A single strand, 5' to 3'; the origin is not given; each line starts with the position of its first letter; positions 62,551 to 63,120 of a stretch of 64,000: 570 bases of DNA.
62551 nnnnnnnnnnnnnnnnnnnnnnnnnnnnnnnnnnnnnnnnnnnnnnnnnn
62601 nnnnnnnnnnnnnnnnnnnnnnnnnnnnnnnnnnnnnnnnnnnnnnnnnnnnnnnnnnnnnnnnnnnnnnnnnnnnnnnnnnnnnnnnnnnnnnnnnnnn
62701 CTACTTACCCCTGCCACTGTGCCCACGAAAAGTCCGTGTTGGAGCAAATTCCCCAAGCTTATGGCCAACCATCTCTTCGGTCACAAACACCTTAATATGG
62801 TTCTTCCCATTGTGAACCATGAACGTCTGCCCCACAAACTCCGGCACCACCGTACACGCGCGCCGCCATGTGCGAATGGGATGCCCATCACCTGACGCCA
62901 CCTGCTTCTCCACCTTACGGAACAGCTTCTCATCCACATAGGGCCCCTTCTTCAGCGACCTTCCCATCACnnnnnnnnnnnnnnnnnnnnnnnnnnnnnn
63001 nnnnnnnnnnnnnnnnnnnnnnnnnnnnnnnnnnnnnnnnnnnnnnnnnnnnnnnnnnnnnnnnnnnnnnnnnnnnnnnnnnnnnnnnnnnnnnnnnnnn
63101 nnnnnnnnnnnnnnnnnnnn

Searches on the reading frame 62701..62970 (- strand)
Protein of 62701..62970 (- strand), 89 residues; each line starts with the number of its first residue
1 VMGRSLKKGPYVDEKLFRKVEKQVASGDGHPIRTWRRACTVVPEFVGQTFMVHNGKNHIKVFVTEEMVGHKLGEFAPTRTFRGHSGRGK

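Call 21: list_cluster_members(proteins=[P0001, window:62701-62970:-])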
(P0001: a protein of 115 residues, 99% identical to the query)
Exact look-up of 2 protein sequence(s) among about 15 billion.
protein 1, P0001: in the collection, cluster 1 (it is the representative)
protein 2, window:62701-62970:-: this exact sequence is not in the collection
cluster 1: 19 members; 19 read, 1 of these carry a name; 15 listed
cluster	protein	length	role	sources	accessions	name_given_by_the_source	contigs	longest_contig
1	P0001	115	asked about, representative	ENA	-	-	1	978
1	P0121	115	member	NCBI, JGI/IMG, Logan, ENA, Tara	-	large subunit ribosomal protein L22 | strand:- start:98 stop:445 length:348 start_codon:yes stop_codon:yes gene_type:complete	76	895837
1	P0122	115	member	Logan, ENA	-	-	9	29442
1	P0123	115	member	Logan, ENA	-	-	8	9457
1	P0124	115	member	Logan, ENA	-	-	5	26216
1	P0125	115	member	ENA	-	-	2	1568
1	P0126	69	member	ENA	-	-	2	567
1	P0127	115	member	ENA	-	-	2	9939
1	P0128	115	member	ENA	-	-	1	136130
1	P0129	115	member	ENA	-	-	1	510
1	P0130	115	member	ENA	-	-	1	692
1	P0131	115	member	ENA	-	-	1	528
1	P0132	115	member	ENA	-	-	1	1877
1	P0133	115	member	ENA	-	-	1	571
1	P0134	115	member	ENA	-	-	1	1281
